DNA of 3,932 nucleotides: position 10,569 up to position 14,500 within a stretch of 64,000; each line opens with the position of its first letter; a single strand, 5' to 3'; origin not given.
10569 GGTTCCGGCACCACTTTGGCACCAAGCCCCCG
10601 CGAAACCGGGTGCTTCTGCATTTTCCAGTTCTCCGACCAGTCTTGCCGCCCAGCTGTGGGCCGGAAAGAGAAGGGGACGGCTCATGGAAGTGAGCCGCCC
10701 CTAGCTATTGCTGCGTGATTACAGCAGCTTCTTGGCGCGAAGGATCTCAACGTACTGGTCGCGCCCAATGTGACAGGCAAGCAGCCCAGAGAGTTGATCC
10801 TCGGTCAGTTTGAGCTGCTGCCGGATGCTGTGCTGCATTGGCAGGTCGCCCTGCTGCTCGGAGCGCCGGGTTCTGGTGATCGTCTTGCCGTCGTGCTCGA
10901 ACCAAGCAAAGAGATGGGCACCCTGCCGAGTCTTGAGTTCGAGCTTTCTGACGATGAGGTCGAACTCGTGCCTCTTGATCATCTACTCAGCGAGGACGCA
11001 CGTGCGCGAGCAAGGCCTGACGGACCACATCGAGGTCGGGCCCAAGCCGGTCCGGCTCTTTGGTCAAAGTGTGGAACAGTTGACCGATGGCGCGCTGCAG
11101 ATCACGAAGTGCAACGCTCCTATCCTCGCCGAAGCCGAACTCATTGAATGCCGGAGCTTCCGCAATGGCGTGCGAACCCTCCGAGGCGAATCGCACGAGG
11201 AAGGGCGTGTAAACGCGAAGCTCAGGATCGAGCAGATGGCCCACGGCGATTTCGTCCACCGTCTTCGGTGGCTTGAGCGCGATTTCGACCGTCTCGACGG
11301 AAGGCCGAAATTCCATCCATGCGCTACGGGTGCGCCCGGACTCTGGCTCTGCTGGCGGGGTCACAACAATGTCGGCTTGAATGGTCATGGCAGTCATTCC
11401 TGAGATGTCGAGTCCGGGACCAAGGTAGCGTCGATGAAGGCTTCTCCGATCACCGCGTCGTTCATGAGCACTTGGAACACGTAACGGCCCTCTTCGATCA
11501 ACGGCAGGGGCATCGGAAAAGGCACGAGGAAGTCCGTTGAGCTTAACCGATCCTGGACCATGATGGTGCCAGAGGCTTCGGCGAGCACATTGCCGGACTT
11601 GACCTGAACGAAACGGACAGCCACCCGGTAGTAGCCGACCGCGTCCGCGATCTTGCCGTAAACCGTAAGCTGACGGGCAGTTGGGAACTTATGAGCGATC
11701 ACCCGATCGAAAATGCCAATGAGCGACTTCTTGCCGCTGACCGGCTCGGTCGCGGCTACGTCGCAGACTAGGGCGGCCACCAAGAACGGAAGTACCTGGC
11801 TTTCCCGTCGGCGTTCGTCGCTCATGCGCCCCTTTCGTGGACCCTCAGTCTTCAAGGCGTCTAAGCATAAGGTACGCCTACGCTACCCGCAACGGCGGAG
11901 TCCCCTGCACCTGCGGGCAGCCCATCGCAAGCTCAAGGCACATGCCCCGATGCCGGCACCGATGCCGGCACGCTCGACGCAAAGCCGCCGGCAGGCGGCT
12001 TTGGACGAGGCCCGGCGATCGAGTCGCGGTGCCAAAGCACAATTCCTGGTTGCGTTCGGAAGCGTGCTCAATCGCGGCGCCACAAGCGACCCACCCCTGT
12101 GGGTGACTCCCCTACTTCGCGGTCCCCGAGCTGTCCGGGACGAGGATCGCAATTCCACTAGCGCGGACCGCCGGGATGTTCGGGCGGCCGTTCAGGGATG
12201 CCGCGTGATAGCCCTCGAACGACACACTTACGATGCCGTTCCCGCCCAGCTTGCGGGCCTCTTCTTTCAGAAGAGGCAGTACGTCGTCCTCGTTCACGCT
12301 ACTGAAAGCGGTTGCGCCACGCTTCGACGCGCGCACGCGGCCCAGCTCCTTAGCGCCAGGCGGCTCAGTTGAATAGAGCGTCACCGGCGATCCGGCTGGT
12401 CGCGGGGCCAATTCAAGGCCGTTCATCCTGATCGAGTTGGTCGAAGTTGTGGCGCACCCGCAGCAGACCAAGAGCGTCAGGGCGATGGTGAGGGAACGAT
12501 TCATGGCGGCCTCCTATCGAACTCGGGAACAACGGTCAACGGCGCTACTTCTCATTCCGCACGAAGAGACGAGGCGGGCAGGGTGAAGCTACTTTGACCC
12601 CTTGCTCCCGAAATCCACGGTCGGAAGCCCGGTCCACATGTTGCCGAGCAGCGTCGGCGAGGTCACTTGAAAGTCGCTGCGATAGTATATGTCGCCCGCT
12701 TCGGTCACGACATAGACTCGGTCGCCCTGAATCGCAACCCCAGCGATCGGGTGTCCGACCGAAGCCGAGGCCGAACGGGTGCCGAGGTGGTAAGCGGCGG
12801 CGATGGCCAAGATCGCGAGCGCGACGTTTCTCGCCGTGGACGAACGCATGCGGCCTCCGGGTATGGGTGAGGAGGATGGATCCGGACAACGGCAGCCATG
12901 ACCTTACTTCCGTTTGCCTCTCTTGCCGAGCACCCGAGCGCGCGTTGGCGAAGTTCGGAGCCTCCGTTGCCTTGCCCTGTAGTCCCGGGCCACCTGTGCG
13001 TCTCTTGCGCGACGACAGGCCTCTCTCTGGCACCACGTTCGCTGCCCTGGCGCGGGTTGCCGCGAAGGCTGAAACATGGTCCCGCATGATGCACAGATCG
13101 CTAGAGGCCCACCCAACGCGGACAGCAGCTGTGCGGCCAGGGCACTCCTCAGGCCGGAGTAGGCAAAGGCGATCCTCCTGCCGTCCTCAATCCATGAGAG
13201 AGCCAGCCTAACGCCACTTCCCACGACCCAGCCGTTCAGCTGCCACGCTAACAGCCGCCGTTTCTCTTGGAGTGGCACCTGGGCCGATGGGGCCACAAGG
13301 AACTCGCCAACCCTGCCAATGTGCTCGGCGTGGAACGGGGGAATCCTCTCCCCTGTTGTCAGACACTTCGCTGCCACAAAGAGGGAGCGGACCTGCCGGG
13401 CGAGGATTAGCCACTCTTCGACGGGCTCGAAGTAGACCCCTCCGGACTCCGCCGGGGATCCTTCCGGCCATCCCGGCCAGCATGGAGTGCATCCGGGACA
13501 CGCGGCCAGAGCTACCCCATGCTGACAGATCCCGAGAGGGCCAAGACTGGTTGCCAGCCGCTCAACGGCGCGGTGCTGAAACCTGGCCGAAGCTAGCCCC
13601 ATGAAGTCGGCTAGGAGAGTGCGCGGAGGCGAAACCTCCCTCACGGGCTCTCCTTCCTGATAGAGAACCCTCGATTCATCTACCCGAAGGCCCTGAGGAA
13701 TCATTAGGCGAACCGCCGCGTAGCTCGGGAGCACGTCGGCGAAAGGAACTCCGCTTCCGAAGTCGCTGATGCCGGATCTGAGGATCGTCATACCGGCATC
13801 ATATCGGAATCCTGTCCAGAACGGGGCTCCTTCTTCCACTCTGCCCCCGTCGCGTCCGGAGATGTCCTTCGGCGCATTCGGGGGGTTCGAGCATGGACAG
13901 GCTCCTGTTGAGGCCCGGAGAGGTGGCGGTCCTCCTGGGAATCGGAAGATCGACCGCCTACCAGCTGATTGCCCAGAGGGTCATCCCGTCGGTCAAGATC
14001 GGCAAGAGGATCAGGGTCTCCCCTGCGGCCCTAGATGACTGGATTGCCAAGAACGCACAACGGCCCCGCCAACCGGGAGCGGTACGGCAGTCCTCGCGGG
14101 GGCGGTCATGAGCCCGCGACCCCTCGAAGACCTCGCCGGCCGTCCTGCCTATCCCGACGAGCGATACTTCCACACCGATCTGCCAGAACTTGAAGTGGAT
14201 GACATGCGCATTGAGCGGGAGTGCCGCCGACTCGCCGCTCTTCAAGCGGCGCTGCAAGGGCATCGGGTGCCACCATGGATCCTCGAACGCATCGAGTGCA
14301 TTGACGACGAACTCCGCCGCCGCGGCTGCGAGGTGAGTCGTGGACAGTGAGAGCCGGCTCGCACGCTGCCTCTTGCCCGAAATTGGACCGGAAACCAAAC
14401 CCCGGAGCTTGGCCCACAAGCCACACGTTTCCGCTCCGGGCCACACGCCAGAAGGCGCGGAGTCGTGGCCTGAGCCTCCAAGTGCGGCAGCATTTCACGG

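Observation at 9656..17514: A 7.8 kb integrative element sits in tRNA-Leu(UAA) immediately downstream of the ACIII operon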

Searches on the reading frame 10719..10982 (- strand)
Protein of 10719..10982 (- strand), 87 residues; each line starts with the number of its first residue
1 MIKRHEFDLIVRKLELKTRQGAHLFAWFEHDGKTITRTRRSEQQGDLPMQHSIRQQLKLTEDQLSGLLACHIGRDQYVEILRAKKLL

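Call 7: search_protein_families(library=pfam, proteins=[window:10719-10982:-], max_evalue=0.01)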
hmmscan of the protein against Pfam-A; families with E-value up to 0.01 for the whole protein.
window:10719-10982:- (87 aa): 0 families

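Call 9: search_protein_families(library=phrogs, proteins=[window:10719-10982:-], max_evalue=0.01)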
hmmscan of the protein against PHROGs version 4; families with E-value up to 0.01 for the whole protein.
window:10719-10982:- (87 aa): 0 families

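Call 10: search_protein_families(library=ncbifam, proteins=[window:10719-10982:-], max_evalue=0.01)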
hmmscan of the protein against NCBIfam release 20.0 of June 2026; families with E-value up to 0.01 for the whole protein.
window:10719-10982:- (87 aa): 0 families

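Call 13: search_protein_families(library=padloc, proteins=[window:10719-10982:-], max_evalue=0.01)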
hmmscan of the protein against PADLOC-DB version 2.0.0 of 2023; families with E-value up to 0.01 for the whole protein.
window:10719-10982:- (87 aa): 0 families

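Call 52: search_protein_families(library=pfam, proteins=[window:10719-10982:-], max_evalue=5)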
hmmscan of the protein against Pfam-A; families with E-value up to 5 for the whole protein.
window:10719-10982:- (87 aa): 0 families

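Call 91: search_dna_similar(query=window:10719-10982:-, collection=plasmids, mode=protein, max_evalue=0.01, max_rows=8)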
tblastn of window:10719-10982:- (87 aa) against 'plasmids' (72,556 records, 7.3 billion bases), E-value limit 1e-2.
No match.

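Call 94: search_solved_structures(query=window:10719-10982:-, max_evalue=10)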
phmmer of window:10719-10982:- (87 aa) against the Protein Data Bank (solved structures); distinct sequences matched with E-value up to 10: 9.
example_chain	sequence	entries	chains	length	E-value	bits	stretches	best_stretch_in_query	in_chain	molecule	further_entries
8znl_B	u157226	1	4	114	1.1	13.1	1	22-65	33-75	Programmed cell death 1 ligand 1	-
4zqk_A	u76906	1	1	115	1.1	13.1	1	22-65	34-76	Programmed cell death 1 ligand 1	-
8or1_A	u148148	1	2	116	1.1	13.1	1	22-65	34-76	Programmed cell death 1 ligand 1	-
7czd_B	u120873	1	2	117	1.2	13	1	22-65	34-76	Programmed cell death 1 ligand 1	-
5ggt_A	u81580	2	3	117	1.2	13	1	22-65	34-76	Programmed cell death 1 ligand 1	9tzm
8aok_A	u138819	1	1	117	1.2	13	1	22-65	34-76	Programmed cell death 1 ligand 1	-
5o4y_B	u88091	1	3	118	1.2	13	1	22-65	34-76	Programmed cell death 1 ligand 1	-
7sjq_A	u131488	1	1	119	1.2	13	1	22-65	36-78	Programmed cell death 1 ligand 1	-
9map_A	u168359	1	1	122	1.3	12.9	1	22-65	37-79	Programmed cell death 1 ligand 1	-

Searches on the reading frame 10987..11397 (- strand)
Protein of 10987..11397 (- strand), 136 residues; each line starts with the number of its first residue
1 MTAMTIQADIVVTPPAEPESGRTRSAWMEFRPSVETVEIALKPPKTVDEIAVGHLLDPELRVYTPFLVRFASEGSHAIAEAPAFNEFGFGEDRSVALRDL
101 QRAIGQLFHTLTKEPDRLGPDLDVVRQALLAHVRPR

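Call 7: search_protein_families(library=pfam, proteins=[window:10987-11397:-], max_evalue=0.01)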
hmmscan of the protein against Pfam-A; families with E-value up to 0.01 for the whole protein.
window:10987-11397:- (136 aa): 0 families

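Call 9: search_protein_families(library=phrogs, proteins=[window:10987-11397:-], max_evalue=0.01)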
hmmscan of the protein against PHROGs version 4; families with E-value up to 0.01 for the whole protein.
window:10987-11397:- (136 aa): 0 families

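Call 10: search_protein_families(library=ncbifam, proteins=[window:10987-11397:-], max_evalue=0.01)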
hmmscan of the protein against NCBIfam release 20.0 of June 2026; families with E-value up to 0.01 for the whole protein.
window:10987-11397:- (136 aa): 0 families

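Call 13: search_protein_families(library=padloc, proteins=[window:10987-11397:-], max_evalue=0.01)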
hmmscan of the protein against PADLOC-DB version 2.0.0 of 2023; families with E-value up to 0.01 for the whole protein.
window:10987-11397:- (136 aa): 0 families

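Call 52: search_protein_families(library=pfam, proteins=[window:10987-11397:-], max_evalue=5)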
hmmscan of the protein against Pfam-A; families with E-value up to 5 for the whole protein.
window:10987-11397:- (136 aa): 0 families

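Call 92: search_dna_similar(query=window:10987-11397:-, collection=plasmids, mode=protein, max_evalue=0.01, max_rows=8)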
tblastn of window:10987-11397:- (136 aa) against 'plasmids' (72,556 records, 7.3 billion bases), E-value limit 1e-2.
No match.

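Call 95: search_solved_structures(query=window:10987-11397:-, max_evalue=10)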
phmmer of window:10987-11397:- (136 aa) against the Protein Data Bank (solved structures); distinct sequences matched with E-value up to 10: 0.

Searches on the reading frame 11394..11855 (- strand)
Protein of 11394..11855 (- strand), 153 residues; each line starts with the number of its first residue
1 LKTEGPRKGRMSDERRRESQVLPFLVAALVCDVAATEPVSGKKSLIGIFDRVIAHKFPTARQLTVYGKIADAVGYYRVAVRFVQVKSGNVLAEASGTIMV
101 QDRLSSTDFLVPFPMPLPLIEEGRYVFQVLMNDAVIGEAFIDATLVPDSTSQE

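Call 7: search_protein_families(library=pfam, proteins=[window:11394-11855:-], max_evalue=0.01)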
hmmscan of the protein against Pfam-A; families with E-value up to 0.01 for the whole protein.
window:11394-11855:- (153 aa): 1 family
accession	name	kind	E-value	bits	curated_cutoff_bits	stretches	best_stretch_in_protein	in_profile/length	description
PF22091.2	DUF6941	-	1.8e-13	51.4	27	1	27-138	2-119/125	Family of unknown function (DUF6941)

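Call 9: search_protein_families(library=phrogs, proteins=[window:11394-11855:-], max_evalue=0.01)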
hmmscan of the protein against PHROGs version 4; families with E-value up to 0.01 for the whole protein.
window:11394-11855:- (153 aa): 0 families

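Call 10: search_protein_families(library=ncbifam, proteins=[window:11394-11855:-], max_evalue=0.01)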
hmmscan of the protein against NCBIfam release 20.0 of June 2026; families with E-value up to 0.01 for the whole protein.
window:11394-11855:- (153 aa): 0 families

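Call 13: search_protein_families(library=padloc, proteins=[window:11394-11855:-], max_evalue=0.01)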
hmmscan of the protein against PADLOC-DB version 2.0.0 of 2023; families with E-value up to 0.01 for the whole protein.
window:11394-11855:- (153 aa): 0 families

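Call 88: search_dna_similar(query=window:11394-11855:-, collection=phages, mode=protein, max_evalue=0.001, max_rows=12)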
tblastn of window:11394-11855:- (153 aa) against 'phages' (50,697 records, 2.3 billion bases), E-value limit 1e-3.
No match.

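Call 93: search_dna_similar(query=window:11394-11855:-, collection=plasmids, mode=protein, max_evalue=0.01, max_rows=8)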
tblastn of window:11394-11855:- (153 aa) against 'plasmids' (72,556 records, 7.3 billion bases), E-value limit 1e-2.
No match.

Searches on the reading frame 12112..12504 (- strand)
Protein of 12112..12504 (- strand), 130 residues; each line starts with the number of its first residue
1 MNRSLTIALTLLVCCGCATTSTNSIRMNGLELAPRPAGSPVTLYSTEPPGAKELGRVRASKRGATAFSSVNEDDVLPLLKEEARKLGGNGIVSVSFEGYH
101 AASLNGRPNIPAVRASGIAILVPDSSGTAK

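Call 7: search_protein_families(library=pfam, proteins=[window:12112-12504:-], max_evalue=0.01)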
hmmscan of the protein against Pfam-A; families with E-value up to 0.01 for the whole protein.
window:12112-12504:- (130 aa): 1 family
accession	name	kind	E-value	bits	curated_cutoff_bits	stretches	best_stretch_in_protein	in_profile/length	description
PF13698.11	DUF4156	-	0.0015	19.3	28.9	1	35-97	4-71/90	Domain of unknown function (DUF4156)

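Call 9: search_protein_families(library=phrogs, proteins=[window:12112-12504:-], max_evalue=0.01)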
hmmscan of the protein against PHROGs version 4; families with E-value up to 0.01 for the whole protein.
window:12112-12504:- (130 aa): 1 family
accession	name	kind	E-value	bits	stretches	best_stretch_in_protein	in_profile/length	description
phrog_27267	-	unknown function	0.00059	21.1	1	2-92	2-90/130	-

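Call 13: search_protein_families(library=padloc, proteins=[window:12112-12504:-], max_evalue=0.01)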
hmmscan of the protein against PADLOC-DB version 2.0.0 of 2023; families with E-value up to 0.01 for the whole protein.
window:12112-12504:- (130 aa): 0 families

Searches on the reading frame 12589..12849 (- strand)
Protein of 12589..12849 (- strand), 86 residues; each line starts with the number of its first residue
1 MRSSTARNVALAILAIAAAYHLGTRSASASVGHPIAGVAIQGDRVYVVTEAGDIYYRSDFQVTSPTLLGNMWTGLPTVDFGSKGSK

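Call 7: search_protein_families(library=pfam, proteins=[window:12589-12849:-], max_evalue=0.01)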
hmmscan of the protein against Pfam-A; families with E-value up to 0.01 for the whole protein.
window:12589-12849:- (86 aa): 0 families

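Call 9: search_protein_families(library=phrogs, proteins=[window:12589-12849:-], max_evalue=0.01)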
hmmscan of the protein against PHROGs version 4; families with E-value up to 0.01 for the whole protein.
window:12589-12849:- (86 aa): 0 families

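Call 13: search_protein_families(library=padloc, proteins=[window:12589-12849:-], max_evalue=0.01)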
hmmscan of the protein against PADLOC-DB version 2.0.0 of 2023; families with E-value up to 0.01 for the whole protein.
window:12589-12849:- (86 aa): 0 families

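Call 52: search_protein_families(library=pfam, proteins=[window:12589-12849:-], max_evalue=5)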
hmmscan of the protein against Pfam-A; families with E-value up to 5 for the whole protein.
window:12589-12849:- (86 aa): 1 family
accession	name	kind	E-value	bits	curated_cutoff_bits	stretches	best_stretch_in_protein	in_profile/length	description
PF06462.18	Hyd_WA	-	0.11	12.8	21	1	45-66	2-23/30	Propeller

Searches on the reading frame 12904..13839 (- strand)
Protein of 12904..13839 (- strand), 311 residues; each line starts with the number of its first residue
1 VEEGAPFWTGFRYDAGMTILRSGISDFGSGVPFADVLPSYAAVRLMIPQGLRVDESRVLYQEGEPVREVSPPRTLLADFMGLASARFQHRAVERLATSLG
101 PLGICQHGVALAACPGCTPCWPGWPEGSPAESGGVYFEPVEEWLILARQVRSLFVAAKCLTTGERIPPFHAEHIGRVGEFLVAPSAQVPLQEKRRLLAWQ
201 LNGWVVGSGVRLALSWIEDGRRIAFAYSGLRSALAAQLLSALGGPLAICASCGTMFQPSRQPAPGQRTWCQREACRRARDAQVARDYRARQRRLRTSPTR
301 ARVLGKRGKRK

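Call 7: search_protein_families(library=pfam, proteins=[window:12904-13839:-], max_evalue=0.01)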
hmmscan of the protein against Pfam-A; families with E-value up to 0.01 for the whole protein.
window:12904-13839:- (311 aa): 0 families

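Call 9: search_protein_families(library=phrogs, proteins=[window:12904-13839:-], max_evalue=0.01)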
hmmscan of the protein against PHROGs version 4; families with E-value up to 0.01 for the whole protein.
window:12904-13839:- (311 aa): 1 family
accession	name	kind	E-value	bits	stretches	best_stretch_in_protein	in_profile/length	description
phrog_10853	-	unknown function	0.0017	19.5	1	249-295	5-47/93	-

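Call 10: search_protein_families(library=ncbifam, proteins=[window:12904-13839:-], max_evalue=0.01)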
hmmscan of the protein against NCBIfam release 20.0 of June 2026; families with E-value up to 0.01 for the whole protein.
window:12904-13839:- (311 aa): 0 families

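Call 13: search_protein_families(library=padloc, proteins=[window:12904-13839:-], max_evalue=0.01)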
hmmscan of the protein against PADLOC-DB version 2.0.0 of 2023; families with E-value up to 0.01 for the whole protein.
window:12904-13839:- (311 aa): 1 family
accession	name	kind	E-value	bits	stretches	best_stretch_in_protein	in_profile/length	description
PDLC02425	PprRE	-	0.00019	18.9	1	246-289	176-214/340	-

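Call 43: search_solved_structures(query=window:12904-13839:-, max_evalue=1)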
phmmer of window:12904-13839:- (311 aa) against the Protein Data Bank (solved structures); distinct sequences matched with E-value up to 1: 0.

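Call 46: find_homologous_proteins(query=window:12904-13839:-)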
Query window:12904-13839:- (311 aa): 1 proteins with E <= 0.001 among 8000 candidates.
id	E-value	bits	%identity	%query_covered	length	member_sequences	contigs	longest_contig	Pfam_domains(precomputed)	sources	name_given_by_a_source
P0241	3.6e-207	705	100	100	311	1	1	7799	-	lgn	-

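Call 47: find_encoding_contigs(protein=P0241, flank=10000, max_places=5)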
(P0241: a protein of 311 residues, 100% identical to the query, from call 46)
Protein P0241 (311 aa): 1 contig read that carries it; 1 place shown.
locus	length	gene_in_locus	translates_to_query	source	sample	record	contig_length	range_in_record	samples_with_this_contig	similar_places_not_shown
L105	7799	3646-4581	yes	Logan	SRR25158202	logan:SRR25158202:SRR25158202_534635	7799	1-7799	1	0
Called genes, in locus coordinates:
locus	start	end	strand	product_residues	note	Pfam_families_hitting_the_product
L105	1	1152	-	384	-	?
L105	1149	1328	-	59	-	-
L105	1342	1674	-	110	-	PF12728:HTH_17 (weak)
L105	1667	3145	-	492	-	-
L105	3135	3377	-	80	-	-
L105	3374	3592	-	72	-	PF12728:HTH_17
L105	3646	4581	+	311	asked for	-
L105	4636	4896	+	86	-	-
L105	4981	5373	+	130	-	-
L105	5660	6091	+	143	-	PF22091:DUF6941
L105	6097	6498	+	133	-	-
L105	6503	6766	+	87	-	-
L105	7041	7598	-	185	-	-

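Call 52: search_protein_families(library=pfam, proteins=[window:12904-13839:-], max_evalue=5)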
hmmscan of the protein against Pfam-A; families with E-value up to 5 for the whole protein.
window:12904-13839:- (311 aa): 0 families

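Call 54: search_dna_similar(query=window:12904-13839:-, collection=plasmids, mode=protein, max_evalue=0.001, max_rows=10)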
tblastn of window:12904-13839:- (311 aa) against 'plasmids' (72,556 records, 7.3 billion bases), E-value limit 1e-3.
No match.

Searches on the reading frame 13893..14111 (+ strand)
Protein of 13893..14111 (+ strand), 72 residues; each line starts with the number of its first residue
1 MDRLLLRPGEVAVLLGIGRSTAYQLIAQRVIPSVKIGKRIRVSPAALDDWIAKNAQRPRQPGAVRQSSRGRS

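Call 7: search_protein_families(library=pfam, proteins=[window:13893-14111:+], max_evalue=0.01)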
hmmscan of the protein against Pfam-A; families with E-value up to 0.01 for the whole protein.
window:13893-14111:+ (72 aa): 4 families
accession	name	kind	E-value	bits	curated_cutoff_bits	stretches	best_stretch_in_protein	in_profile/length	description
PF12728.13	HTH_17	-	6.2e-15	55.6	27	1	5-54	1-50/51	Helix-turn-helix domain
PF05930.18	Phage_AlpA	-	0.00094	19.4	21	1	5-39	3-38/51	Prophage CP4-57 regulatory protein (AlpA)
PF13518.12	HTH_28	-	0.0025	18.3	25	0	10-28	17-35/52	Helix-turn-helix domain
PF13384.12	HTH_23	-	0.0037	17.5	24.6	0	9-27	21-39/50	Homeodomain-like domain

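Call 106: search_protein_families(library=phrogs, proteins=[window:13893-14108:+], max_evalue=0.001)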
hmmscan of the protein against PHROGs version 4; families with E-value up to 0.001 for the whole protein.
window:13893-14108:+ (72 aa): 6 families
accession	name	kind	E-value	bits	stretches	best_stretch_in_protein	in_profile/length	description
phrog_66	-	integration and excision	7.4e-10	40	1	2-66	90-155/412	excisionase and transcriptional regulator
phrog_1877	-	DNA, RNA and nucleotide metabolism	9.1e-06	26.6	1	10-56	65-111/129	DNA binding protein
phrog_15534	-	DNA, RNA and nucleotide metabolism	8.4e-05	24.1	1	8-54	46-91/93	HTH DNA binding protein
phrog_668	-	DNA, RNA and nucleotide metabolism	9.6e-05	23.1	1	4-60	62-119/181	HTH DNA binding protein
phrog_12527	-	integration and excision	0.00034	21.7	1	11-55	35-79/130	excisionase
phrog_57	-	head and packaging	0.00043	21.2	1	9-65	16-73/199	terminase small subunit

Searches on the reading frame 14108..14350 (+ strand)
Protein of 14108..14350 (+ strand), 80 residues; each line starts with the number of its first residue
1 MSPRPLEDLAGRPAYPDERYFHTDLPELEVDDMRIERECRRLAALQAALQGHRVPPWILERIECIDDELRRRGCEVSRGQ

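Call 7: search_protein_families(library=pfam, proteins=[window:14108-14350:+], max_evalue=0.01)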
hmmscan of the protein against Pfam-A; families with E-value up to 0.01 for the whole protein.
window:14108-14350:+ (80 aa): 0 families

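Call 9: search_protein_families(library=phrogs, proteins=[window:14108-14350:+], max_evalue=0.01)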
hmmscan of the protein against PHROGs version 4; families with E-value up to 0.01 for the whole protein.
window:14108-14350:+ (80 aa): 0 families

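Call 13: search_protein_families(library=padloc, proteins=[window:14108-14350:+], max_evalue=0.01)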
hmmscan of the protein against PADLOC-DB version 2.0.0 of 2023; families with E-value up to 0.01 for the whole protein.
window:14108-14350:+ (80 aa): 0 families

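Call 52: search_protein_families(library=pfam, proteins=[window:14108-14350:+], max_evalue=5)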
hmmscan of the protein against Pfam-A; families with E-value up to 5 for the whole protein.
window:14108-14350:+ (80 aa): 0 families
